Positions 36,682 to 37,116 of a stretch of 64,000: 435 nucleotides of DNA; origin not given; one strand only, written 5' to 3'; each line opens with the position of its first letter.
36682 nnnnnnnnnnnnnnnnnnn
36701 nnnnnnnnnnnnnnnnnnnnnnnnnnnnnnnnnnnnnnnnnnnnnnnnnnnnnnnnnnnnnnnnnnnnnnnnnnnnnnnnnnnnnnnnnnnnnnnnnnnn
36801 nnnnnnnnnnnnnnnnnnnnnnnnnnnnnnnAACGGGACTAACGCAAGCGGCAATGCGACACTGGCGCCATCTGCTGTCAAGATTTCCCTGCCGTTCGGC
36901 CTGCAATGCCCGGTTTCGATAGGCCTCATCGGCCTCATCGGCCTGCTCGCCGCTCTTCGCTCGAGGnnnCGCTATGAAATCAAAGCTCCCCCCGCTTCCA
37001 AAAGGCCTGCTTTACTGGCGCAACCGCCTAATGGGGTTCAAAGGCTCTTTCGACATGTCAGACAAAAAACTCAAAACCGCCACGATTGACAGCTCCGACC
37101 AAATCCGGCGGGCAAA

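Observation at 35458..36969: Sequon-dense secreted glycoprotein with a PFG-TM-RSR C-terminus resembling, but not identical to, the PGF-CTERM archaeosortase signal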

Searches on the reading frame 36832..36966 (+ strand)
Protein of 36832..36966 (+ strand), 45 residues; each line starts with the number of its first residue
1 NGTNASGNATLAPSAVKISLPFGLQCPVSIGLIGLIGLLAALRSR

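Call 11: search_protein_families(library=ncbifam, proteins=[window:36832-36966:+], max_evalue=10)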
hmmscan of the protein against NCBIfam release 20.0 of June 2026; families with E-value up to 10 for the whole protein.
seq(45 aa): 3 families
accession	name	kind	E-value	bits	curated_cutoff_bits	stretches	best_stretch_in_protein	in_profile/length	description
NF040985.1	MamG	equivalog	0.099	12.9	100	1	2-39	43-82/102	magnetosome protein MamG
NF041742.1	WGxxGxxG_fam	subfamily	0.35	11.5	35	1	30-43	55-67/69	WGxxGxxG family protein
NF038039.1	WGxxGxxG-CTERM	domain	1.6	8.8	24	1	30-39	5-14/19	WGxxGxxG-CTERM domain-containing protein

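Call 12: search_protein_families(library=pfam, proteins=[window:36832-36966:+], max_evalue=1)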
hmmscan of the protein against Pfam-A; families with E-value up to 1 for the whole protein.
seq(45 aa): 0 families

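Call 59: find_homologous_proteins(query=A3, max_evalue=10)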
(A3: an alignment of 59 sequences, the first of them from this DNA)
Query A3 (59 sequences): 4316 candidates shared short words with the query, none scored E <= 10.

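Call 63: search_protein_families(library=ncbifam, alignment_id=A3, max_evalue=10)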
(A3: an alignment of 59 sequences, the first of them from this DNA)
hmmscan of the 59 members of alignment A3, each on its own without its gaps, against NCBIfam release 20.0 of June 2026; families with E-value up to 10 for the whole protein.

A. member 1, seq(44 aa): 3 families
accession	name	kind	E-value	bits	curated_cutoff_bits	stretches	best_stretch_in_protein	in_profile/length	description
NF040985.1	MamG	equivalog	0.14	12.4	100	1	2-38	44-82/102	magnetosome protein MamG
NF041742.1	WGxxGxxG_fam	subfamily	0.35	11.5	35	1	29-42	55-67/69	WGxxGxxG family protein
NF038039.1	WGxxGxxG-CTERM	domain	1.5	8.9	24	1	29-38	5-14/19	WGxxGxxG-CTERM domain-containing protein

B. families by the number of members that match (of 59 scanned): 17 families
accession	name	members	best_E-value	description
NF041742.1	WGxxGxxG_fam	3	0.065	WGxxGxxG family protein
TIGR03901.2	MYXO-CTERM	2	0.011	MYXO-CTERM sorting domain-containing protein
NF038039.1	WGxxGxxG-CTERM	2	0.024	WGxxGxxG-CTERM domain-containing protein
TIGR04143.1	VPxxxP_CTERM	1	0.0066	VPXXXP-CTERM sorting domain-containing protein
TIGR04351.1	TOMM_nitrile_2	1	0.035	TIGR04351 family putative TOMM peptide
NF011133.0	PRK14553.3-2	1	0.039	ribosomal-processing cysteine protease Prp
NF058595.1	invert_tail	1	0.12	lipo-invert putative C-terminal anchoring domain-containing protein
NF040985.1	MamG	1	0.14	magnetosome protein MamG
TIGR00847.1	ccoS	1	0.14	cbb3-type cytochrome oxidase assembly protein CcoS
TIGR03851.1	chitin_NgcE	1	0.14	N-acetylglucosamine/diacetylchitobiose ABC transporter substrate-binding protein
NF005621.0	PRK07375.1-6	1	0.15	putative monovalent cation/H+ antiporter subunit C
NF033846.1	Rumino_NPXTG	1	0.16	NPXTG-anchored protein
NF010297.0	PRK13737.1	1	0.2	conjugal transfer pilus assembly protein TraU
TIGR01874.1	cas_cas5a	1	0.32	type I-A CRISPR-associated protein Cas5a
NF058649.1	GTSAG_HSLs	1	0.42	GTSAG motif subfamily hormone-sensitive lipase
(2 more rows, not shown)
